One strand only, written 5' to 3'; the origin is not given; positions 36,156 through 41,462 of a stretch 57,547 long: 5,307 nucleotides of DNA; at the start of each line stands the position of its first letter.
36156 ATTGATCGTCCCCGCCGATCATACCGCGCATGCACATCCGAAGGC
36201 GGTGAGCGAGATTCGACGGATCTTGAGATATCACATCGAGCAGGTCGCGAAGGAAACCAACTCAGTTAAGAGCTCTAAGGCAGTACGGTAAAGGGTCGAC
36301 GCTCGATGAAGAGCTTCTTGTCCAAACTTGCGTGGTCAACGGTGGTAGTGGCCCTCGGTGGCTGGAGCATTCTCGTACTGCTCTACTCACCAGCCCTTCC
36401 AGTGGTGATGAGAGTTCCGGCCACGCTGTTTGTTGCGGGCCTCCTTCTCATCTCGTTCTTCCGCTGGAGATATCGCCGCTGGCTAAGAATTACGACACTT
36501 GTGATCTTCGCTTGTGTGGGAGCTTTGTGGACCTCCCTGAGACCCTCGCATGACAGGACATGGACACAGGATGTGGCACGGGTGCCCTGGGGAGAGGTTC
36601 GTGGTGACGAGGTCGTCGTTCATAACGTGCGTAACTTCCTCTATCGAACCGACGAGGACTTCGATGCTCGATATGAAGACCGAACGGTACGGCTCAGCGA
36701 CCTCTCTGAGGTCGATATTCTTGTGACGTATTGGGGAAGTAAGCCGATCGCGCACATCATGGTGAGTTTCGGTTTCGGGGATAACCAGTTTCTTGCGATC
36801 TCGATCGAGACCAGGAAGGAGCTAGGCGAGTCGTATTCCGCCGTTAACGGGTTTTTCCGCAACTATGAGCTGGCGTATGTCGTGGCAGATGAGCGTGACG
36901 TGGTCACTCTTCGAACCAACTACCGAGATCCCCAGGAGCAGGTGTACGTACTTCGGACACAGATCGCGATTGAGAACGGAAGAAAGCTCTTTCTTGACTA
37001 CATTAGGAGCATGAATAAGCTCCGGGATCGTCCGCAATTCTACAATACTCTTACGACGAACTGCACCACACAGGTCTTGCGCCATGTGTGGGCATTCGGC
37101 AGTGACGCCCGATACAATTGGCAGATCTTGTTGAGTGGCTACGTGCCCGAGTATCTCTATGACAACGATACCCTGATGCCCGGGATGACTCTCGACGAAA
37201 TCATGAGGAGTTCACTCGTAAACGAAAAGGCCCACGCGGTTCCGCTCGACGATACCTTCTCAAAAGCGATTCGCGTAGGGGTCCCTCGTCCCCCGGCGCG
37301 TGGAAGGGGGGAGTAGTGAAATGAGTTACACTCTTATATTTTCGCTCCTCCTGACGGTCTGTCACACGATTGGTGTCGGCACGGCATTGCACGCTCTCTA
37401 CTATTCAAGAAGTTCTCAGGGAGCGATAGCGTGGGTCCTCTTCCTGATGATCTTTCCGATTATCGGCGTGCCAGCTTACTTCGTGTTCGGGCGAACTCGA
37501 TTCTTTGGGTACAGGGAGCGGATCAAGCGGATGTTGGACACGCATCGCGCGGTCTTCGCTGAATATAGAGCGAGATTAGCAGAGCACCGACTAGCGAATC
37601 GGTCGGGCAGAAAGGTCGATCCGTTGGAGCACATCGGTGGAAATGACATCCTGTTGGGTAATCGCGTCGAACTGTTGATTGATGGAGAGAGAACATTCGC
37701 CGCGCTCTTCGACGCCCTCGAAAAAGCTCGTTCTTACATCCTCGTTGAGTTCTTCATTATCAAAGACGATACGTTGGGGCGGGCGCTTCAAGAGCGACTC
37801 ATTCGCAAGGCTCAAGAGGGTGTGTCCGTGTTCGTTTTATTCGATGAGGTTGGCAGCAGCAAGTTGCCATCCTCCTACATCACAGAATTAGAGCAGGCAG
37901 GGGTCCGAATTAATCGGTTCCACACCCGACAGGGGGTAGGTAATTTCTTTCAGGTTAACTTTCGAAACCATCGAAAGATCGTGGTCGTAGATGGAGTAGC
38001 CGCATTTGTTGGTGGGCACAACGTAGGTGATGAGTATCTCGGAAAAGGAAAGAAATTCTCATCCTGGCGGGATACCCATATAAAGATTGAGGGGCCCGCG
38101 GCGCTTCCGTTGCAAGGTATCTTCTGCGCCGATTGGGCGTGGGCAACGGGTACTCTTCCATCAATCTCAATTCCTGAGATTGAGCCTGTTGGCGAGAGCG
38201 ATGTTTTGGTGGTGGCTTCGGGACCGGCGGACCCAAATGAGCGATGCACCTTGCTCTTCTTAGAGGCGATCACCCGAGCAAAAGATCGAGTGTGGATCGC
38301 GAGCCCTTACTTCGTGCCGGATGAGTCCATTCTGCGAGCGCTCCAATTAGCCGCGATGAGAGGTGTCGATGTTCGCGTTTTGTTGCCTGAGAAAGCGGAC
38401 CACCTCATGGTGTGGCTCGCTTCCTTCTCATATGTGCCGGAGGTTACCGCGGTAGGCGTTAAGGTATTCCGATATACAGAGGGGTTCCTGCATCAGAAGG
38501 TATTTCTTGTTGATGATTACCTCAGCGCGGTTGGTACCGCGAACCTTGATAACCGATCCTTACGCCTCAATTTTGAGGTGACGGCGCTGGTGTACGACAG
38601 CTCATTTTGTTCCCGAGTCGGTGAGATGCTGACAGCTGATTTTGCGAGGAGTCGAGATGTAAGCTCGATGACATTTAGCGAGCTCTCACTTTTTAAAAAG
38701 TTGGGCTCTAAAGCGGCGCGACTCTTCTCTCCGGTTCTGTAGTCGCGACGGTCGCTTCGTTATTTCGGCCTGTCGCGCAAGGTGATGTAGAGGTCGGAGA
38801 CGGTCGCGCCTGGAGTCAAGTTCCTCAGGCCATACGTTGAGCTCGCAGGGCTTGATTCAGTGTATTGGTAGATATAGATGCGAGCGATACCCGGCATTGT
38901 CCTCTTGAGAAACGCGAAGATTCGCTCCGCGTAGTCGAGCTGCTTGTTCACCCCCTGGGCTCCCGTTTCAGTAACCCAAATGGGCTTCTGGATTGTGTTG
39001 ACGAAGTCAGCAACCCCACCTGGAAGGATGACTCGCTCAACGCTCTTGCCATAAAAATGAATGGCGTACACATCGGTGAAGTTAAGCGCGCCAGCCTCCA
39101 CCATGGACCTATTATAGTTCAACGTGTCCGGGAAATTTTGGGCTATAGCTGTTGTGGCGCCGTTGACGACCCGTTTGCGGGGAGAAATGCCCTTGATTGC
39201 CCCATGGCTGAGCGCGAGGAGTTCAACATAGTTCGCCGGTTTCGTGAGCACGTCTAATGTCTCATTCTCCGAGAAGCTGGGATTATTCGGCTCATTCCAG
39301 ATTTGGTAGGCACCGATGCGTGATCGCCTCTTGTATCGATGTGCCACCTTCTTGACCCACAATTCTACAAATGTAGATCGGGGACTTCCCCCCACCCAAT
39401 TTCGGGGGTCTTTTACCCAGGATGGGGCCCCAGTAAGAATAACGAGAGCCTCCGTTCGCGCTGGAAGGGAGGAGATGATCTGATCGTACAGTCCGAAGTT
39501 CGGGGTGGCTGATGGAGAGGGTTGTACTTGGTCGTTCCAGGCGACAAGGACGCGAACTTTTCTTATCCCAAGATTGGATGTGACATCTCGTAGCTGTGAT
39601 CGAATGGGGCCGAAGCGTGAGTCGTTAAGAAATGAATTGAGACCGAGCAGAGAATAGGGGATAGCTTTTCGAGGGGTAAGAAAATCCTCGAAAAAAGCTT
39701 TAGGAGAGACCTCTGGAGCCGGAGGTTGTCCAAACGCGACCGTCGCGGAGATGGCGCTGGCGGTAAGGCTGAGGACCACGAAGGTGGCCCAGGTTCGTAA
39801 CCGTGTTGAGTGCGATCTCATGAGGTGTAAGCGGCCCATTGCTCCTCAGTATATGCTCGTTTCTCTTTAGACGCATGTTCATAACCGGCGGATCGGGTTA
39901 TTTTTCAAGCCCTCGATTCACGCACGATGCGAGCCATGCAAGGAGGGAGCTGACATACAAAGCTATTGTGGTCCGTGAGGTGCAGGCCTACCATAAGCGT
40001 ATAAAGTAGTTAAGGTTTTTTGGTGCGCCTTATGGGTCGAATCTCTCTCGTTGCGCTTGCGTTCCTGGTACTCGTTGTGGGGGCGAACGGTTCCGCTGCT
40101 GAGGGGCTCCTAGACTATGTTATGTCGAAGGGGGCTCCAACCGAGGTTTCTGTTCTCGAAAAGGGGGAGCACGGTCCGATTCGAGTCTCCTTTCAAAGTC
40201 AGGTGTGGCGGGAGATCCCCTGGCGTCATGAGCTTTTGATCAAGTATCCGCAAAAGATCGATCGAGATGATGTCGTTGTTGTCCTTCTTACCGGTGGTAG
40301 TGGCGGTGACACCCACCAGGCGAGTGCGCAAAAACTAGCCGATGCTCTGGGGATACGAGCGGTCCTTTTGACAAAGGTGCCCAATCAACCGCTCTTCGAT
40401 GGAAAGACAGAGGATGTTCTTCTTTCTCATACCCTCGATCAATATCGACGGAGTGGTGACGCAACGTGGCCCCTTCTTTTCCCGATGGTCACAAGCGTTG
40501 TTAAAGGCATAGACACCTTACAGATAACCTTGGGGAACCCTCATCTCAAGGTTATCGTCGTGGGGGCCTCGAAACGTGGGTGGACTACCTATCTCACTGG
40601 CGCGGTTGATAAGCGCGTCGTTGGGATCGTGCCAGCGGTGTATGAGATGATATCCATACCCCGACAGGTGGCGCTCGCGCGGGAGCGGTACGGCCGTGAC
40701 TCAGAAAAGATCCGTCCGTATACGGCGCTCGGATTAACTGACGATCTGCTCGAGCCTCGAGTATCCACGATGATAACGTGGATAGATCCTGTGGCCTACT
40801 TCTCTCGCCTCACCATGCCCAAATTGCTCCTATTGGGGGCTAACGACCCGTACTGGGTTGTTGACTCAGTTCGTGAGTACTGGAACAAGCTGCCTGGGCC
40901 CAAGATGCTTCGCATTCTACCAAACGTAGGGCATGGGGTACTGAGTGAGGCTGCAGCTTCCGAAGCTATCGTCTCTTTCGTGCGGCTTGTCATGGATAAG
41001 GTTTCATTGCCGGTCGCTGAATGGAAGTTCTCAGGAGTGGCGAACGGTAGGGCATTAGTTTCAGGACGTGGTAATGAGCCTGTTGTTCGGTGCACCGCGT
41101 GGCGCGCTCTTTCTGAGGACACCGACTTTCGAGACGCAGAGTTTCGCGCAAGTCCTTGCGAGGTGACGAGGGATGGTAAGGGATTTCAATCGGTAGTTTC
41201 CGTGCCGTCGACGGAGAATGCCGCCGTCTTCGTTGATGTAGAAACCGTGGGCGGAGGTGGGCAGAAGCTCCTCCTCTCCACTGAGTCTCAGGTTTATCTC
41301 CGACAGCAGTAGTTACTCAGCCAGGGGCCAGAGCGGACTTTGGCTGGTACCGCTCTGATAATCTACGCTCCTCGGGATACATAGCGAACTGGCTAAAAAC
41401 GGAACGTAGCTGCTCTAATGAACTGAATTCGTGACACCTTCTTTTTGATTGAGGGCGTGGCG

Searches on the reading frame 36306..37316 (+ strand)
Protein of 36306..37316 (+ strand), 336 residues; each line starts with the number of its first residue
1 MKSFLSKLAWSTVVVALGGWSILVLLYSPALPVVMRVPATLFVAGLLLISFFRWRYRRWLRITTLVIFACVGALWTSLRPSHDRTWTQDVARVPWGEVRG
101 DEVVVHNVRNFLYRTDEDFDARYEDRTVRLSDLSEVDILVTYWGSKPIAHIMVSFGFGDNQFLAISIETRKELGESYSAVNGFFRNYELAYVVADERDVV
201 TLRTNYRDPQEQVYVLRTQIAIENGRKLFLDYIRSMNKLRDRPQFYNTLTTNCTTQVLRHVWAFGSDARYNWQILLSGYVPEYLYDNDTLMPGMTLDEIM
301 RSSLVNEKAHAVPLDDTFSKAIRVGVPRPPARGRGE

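Call 77: search_protein_families(library=pfam, proteins=[window:36306-37316:+], max_evalue=0.0001)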
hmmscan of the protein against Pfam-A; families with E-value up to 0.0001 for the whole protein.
window:36306-37316:+ (336 aa): 2 families
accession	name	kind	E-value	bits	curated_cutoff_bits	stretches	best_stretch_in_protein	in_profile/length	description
PF13387.12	Lnb_N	-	5e-36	124.3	22.2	1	121-270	3-157/175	Lnb N-terminal periplasmic domain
PF13567.11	DUF4131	-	1e-05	25.7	31.6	1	30-86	2-59/165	Domain of unknown function (DUF4131)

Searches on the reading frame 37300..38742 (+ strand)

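Call 77: search_protein_families(library=pfam, proteins=[window:37300-38742:+], max_evalue=0.0001)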
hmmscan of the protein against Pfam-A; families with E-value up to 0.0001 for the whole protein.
window:37300-38742:+ (480 aa): 3 families
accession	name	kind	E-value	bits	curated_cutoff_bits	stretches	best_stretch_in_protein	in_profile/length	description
PF13091.12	PLDc_2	-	2.6e-39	134.5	27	2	321-441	2-125/132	PLD-like domain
PF00614.28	PLDc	-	1.8e-14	53.5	21.9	1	395-420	3-28/28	Phospholipase D Active site motif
PF13396.11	PLDc_N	-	1.1e-08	35.3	23.3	1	29-65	7-42/42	Phospholipase_D-nuclease N-terminal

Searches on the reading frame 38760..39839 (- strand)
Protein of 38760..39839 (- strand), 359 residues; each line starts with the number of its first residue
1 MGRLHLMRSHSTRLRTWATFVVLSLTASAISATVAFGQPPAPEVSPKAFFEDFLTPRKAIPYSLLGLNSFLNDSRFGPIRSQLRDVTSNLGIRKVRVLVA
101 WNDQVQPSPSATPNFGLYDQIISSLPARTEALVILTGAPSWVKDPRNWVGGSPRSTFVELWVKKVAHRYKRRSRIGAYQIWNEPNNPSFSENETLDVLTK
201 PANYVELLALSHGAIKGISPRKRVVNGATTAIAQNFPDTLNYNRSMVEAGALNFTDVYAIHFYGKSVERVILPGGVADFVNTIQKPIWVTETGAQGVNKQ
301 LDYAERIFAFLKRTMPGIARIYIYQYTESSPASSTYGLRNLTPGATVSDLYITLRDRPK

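Call 77: search_protein_families(library=pfam, proteins=[window:38760-39839:-], max_evalue=0.0001)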
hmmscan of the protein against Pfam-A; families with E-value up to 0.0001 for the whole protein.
window:38760-39839:- (359 aa): 2 families
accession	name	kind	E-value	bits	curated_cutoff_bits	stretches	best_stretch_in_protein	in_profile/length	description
PF11790.14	Glyco_hydro_cc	-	4.2e-07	30.2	21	1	180-315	71-193/237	Glycosyl hydrolase catalytic core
PF00150.24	Cellulase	-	2.9e-06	27.4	23.5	1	80-313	23-258/272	Cellulase (glycosyl hydrolase family 5)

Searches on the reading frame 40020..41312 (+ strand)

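Call 77: search_protein_families(library=pfam, proteins=[window:40020-41312:+], max_evalue=0.0001)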
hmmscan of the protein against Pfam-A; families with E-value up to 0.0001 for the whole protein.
window:40020-41312:+ (430 aa): 1 family
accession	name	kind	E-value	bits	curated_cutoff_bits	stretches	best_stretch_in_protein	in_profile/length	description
PF10142.15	PhoPQ_related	-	3.4e-79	266.6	20.3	1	33-371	4-367/367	PhoPQ-activated pathogenicity-related protein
